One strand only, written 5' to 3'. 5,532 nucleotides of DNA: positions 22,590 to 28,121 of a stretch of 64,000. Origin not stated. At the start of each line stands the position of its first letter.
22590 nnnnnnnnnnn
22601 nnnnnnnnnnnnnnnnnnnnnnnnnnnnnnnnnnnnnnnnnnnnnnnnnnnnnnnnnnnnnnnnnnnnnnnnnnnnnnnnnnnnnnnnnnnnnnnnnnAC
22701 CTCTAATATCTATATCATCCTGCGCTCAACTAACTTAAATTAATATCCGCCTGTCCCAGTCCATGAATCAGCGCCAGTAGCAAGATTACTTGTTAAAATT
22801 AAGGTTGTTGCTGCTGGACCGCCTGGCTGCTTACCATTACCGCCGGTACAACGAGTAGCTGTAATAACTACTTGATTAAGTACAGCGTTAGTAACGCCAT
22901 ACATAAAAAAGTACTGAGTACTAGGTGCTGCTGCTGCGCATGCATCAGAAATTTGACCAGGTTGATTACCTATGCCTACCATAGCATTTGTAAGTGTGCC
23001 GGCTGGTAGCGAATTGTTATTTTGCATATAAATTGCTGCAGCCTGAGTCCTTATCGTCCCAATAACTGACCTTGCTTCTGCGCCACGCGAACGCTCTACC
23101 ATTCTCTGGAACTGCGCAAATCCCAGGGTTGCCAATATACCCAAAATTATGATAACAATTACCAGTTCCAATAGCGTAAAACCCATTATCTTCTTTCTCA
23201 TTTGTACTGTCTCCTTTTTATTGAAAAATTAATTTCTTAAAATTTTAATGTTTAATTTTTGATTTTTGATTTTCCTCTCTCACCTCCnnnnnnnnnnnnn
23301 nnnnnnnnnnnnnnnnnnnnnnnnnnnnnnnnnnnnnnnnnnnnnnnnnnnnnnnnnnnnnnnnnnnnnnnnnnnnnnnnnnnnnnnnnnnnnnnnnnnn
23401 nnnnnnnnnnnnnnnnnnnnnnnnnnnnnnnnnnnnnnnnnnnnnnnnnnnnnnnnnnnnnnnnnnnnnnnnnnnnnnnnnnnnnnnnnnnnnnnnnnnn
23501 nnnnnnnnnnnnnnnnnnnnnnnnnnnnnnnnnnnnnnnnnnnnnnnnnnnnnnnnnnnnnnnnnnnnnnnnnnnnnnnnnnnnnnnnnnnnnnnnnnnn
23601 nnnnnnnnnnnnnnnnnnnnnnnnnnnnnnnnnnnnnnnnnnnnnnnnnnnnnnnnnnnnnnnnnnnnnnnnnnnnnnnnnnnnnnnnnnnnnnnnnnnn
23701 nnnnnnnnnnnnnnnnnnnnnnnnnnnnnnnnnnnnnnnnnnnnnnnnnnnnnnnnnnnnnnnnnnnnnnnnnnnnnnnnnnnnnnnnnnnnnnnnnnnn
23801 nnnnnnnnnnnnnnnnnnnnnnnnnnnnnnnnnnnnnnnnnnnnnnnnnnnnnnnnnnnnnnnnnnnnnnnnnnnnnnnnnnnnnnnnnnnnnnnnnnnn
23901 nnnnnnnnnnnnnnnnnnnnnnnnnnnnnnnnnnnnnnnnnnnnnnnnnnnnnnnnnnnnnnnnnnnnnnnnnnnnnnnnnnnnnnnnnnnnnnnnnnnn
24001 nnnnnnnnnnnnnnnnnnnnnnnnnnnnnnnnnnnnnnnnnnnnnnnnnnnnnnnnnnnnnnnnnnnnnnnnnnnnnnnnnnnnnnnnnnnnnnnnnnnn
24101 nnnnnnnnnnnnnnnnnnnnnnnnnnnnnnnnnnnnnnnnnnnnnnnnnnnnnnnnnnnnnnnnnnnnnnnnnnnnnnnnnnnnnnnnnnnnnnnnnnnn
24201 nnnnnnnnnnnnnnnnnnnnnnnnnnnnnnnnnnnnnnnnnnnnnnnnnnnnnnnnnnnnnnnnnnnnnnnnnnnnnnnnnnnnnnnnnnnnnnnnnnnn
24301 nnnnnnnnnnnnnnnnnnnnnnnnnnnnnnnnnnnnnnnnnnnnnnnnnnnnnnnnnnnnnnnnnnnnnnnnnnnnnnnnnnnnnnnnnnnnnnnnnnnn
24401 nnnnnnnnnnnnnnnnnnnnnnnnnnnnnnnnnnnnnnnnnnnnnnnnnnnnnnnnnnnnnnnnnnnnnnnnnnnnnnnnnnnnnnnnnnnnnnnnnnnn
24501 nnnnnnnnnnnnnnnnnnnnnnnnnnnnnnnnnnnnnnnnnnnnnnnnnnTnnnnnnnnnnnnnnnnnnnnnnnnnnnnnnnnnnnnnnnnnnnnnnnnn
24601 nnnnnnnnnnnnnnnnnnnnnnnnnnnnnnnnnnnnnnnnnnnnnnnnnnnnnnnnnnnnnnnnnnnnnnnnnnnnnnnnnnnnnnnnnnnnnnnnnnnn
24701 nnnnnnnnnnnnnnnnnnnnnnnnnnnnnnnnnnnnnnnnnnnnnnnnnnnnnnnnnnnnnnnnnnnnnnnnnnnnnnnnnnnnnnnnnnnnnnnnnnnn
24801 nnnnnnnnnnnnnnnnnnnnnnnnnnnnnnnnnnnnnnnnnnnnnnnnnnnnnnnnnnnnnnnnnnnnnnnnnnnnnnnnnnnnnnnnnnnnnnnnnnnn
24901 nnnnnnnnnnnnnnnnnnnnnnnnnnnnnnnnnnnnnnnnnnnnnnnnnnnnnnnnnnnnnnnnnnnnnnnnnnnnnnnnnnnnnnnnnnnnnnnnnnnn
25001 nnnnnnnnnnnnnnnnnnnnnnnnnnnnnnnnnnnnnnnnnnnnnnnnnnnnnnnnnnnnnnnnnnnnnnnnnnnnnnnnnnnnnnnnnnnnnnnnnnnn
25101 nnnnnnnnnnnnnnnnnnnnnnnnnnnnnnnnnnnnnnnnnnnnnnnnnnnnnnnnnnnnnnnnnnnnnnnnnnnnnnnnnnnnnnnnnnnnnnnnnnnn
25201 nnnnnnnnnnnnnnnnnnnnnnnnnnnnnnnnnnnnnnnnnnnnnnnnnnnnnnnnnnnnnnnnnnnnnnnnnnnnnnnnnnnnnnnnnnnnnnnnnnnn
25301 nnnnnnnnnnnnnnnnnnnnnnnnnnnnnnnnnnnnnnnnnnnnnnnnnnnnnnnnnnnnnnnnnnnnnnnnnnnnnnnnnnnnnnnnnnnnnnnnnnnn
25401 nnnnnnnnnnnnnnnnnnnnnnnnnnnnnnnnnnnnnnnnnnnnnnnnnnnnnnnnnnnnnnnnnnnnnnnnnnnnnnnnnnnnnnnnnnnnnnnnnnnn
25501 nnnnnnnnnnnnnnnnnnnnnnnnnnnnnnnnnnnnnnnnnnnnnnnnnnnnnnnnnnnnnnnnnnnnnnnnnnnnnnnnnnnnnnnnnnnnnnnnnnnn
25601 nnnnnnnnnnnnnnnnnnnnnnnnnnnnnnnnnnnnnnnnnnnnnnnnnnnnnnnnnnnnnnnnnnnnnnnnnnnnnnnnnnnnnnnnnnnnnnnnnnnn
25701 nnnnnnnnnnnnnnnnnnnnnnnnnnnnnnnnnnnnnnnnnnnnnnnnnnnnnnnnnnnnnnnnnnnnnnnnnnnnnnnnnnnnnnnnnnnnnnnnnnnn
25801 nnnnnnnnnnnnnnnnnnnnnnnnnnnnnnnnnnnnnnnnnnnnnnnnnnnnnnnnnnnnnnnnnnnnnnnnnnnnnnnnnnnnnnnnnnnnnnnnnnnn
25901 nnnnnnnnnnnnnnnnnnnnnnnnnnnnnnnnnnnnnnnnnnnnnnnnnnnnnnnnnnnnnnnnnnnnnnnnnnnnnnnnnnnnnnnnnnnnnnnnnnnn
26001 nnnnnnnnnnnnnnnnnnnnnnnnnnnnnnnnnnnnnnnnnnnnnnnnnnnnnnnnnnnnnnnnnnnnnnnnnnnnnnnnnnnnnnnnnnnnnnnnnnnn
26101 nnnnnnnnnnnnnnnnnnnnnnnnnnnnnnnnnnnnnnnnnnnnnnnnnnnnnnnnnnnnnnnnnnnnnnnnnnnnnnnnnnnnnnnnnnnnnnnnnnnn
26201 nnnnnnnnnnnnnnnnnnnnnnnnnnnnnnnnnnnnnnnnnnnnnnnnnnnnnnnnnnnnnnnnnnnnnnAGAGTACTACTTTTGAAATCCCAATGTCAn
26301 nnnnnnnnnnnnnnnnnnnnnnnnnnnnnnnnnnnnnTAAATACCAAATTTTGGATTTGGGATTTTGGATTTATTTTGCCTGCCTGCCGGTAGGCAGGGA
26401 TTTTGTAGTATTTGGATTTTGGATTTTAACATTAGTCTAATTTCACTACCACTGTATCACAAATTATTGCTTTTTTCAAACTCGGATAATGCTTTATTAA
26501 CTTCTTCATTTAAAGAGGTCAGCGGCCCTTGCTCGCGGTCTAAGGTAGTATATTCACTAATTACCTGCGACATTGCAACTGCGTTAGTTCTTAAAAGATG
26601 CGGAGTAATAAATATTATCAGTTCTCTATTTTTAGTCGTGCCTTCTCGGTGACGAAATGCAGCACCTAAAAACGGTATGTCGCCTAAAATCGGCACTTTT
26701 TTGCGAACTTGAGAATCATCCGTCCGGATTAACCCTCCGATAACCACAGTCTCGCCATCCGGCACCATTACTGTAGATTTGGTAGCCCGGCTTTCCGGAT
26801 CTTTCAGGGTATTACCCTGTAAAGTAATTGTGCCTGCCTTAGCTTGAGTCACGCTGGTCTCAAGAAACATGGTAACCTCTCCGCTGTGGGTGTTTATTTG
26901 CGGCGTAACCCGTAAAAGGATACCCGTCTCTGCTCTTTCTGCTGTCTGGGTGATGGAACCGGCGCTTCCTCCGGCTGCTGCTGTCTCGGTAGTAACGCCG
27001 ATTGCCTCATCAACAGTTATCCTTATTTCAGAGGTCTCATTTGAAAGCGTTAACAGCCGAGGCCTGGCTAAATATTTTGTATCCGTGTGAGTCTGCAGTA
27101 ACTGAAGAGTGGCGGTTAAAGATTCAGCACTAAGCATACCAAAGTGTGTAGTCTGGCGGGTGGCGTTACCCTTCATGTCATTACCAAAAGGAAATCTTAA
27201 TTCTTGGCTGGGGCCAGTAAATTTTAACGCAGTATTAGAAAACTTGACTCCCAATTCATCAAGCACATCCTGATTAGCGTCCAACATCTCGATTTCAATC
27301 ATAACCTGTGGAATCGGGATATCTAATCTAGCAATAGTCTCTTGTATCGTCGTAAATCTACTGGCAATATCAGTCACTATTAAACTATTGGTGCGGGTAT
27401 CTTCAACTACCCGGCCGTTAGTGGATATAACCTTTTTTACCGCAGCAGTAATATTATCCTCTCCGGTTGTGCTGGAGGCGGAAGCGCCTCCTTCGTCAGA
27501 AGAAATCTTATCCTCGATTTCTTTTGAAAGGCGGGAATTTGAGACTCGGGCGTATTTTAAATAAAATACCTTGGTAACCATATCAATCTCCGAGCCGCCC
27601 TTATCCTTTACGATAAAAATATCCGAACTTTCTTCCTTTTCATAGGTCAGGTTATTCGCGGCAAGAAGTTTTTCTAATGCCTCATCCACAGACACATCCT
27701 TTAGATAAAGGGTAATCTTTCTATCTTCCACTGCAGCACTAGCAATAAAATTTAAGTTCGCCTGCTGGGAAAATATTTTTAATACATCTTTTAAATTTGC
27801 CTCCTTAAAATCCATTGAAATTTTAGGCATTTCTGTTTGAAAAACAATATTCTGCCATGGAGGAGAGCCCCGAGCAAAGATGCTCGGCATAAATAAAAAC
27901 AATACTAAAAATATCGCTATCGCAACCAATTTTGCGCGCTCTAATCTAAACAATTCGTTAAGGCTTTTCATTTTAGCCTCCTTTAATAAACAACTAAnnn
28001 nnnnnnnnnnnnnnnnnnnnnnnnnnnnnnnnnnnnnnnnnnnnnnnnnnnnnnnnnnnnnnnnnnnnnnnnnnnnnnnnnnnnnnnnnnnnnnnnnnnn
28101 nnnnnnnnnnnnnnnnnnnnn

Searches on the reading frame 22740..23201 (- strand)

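Call 45: search_protein_families(library=pfam, proteins=[window:22740-23201:-], max_evalue=0.01)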
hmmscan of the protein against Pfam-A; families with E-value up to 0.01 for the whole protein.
window:22740-23201:- (153 aa): 1 family
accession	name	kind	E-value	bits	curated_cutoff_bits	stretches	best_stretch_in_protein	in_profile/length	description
PF07963.17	N_methyl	-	6.3e-06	26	21.2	1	7-26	6-25/27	Prokaryotic N-terminal methylation motif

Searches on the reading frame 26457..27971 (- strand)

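Call 69: search_protein_families(library=pfam, proteins=[window:26457-27971:-], max_evalue=0.001)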
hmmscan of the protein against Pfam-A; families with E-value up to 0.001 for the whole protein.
window:26457-27971:- (504 aa): 4 families
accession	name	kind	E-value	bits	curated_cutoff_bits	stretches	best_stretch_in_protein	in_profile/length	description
PF00263.26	Secretin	-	9.1e-41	139.7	27.5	1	292-460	2-168/169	Bacterial type II and III secretion system protein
PF03958.22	Secretin_N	-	1.6e-11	44.6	28.2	1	133-222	1-69/69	Bacterial type II/III secretion system short domain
PF07660.19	STN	-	3.2e-09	36.8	28.4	1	74-122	2-51/52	Secretin and TonB N terminus short domain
PF16344.10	FecR_C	-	0.00012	22.5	24.4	0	54-114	3-65/70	FecR, C-terminal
